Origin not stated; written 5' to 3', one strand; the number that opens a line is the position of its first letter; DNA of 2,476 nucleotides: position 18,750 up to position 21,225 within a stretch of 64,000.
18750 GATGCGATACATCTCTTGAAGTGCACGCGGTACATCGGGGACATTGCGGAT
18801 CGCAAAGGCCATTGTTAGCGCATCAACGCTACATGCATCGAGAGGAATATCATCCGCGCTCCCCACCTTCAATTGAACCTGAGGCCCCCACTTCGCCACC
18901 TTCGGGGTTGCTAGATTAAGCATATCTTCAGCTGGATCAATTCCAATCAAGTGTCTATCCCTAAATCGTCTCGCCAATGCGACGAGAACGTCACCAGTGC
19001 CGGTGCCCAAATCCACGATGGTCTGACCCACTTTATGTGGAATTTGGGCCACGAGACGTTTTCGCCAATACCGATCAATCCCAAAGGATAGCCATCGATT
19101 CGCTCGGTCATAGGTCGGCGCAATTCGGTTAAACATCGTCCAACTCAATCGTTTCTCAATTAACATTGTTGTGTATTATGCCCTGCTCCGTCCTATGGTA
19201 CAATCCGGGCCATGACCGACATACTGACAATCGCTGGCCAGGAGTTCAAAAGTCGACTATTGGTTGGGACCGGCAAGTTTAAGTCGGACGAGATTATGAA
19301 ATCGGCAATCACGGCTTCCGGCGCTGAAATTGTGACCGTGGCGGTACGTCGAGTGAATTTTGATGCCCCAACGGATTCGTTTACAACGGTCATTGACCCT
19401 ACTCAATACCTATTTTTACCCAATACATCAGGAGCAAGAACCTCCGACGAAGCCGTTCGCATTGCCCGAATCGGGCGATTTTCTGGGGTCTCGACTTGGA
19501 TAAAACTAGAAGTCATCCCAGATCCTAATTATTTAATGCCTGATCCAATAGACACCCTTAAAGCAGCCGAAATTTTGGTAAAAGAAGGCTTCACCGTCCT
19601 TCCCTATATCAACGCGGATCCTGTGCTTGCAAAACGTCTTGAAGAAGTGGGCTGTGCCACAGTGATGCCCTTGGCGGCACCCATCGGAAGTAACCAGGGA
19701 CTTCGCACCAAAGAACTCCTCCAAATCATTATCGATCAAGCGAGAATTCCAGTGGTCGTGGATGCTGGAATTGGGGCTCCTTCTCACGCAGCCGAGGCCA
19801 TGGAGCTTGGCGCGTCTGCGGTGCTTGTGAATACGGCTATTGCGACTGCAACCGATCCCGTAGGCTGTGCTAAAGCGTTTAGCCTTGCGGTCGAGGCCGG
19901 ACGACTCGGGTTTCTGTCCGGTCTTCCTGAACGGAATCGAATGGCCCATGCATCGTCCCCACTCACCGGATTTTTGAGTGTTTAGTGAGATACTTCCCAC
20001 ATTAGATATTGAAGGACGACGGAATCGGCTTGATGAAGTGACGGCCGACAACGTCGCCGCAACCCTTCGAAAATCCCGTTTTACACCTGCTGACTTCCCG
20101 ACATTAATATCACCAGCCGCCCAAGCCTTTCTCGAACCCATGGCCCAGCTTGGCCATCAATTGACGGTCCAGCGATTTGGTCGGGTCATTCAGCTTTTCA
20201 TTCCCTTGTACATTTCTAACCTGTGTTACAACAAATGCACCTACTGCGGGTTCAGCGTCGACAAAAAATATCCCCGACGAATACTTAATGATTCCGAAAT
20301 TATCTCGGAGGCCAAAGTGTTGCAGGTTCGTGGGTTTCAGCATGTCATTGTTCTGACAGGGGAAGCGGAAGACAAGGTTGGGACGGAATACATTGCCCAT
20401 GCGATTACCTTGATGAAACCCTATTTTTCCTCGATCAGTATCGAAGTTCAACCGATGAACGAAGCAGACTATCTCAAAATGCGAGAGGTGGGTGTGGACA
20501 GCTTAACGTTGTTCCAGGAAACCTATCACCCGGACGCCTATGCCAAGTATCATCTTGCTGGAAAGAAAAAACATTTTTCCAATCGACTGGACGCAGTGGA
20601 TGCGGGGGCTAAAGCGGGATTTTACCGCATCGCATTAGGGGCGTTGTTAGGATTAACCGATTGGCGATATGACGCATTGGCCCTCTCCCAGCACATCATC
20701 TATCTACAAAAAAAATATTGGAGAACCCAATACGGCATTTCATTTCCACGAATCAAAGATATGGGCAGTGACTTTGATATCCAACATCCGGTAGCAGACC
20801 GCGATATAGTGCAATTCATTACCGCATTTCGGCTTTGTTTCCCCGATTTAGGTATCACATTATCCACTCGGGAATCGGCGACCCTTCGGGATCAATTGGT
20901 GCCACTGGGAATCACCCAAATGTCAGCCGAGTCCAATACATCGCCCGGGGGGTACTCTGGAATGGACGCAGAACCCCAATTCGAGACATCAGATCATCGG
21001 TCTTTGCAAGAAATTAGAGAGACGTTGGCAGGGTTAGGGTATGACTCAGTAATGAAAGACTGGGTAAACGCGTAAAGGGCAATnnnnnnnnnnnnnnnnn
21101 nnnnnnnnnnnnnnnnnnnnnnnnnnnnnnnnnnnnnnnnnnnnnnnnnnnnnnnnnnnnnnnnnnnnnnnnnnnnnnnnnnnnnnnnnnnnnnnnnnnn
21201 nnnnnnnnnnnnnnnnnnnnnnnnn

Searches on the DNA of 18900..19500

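Call 63: search_rna_families(source=window, start=18900, end=19500, threshold=evalue, max_evalue=1)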
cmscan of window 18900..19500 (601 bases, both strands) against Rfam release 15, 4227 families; matches with E-value up to 1: 0.
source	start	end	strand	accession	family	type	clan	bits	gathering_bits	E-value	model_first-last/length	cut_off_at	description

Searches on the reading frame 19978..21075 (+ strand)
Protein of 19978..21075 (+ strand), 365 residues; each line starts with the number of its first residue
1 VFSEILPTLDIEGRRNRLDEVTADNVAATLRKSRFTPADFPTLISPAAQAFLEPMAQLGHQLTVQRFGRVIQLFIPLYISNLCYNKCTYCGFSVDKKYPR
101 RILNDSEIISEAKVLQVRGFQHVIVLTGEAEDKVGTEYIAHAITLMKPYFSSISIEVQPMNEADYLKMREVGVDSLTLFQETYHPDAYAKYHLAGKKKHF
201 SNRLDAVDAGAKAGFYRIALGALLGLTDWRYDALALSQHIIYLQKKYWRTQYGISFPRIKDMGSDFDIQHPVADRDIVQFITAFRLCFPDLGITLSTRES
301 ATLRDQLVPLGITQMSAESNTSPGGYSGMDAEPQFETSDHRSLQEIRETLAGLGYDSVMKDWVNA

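Call 3: search_protein_families(library=pfam, proteins=[window:19978-21075:+], max_evalue=1)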
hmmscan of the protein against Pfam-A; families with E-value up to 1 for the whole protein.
window:19978-21075:+ (365 aa): 2 families
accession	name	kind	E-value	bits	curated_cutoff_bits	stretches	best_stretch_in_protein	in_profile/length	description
PF06968.18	BATS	-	9.8e-17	61.4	22.2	1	255-355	1-87/88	Biotin and Thiamin Synthesis associated domain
PF04055.27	Radical_SAM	-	1.6e-13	51.6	29.5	1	78-228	2-156/166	Radical SAM superfamily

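Call 16: find_related_loci(query=A2, collection=genome_contigs, flank=10000)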
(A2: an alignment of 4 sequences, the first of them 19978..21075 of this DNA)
Query A2 (365 aa) in genome_contigs; peptide patterns used: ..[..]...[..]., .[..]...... (x = any residue, [..] = any of these).
170 stretches matched a pattern; 88 encode a relative of the query (tblastn E <= 1e-3); the best 80 are kept; 80 distinct loci.
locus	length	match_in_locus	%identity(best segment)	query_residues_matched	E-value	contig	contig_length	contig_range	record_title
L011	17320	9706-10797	64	1-364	3e-159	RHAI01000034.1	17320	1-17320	MAG: bacterium isolate WBA_2_294 contig_100_33, whole genome shotgun sequence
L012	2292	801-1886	64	1-362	3e-170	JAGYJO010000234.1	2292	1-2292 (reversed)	Bacterium isolate M30B43 234, whole genome shotgun sequence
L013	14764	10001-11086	63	1-362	2e-158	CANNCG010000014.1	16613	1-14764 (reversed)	MAG: bacterium isolate ZH-15may19-98 genome assembly, contig: ZH-15May19-c9092, whole genome shotgun sequence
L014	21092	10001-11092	60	1-362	1e-152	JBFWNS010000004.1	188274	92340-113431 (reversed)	MAG: Candidatus Margulisiibacteriota bacterium isolate CA_2019_TPBF_118 NODE_738_length_188274_cov_8.456069_TPBF, whole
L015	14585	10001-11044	59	15-362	9e-141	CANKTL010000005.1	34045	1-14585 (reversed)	MAG: bacterium isolate TH-Jun18-244 genome assembly, contig: TH-Jun18-C2392, whole genome shotgun sequence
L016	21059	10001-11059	53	10-362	1e-134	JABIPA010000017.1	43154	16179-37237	MAG: bacterium isolate SI072_bin107 k141_612298, whole genome shotgun sequence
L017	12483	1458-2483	53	21-362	8e-133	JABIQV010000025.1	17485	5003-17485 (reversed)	MAG: bacterium isolate SI072_bin15 k141_592022, whole genome shotgun sequence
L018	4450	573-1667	48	2-365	2e-111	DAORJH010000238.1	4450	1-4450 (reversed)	MAG TPA_asm: Bacteroidia bacterium isolate AMR_MDS_5556 NODE_4973_length_4450_cov_3.260978, whole genome shotgun sequenc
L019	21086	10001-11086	46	2-362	2e-108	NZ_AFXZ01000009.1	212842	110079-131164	Bizionia argentinensis JUB59 contig00010, whole genome shotgun sequence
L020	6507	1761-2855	44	2-365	2e-107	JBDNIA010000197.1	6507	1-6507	MAG: Crocinitomicaceae bacterium isolate concoct.5.WLB k141_488118, whole genome shotgun sequence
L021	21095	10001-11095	44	2-365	4e-107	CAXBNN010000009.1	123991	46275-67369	MAG TPA_asm: uncultured Flavobacteriales bacterium isolate ERR2762165_metabat2_75 genome assembly, contig: ERZ3422225.10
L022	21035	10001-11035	46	22-365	3e-105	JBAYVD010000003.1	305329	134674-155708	MAG: Crocinitomicaceae bacterium isolate SO_2016_LW3_51 scaffold00032_LW162_2016, whole genome shotgun sequence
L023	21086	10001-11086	44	2-362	4e-105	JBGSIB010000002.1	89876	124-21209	MAG: Crocinitomicaceae bacterium isolate JTS-AC119 k141_4416684, whole genome shotgun sequence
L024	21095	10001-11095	46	6-362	3e-105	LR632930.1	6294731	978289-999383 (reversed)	Chitinophaga pinensis isolate 3 genome assembly, chromosome: 1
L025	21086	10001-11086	44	2-362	8e-105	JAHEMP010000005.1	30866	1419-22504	MAG: Crocinitomicaceae bacterium isolate Ww76 NODE_2401_length_30866_cov_2.715141, whole genome shotgun sequence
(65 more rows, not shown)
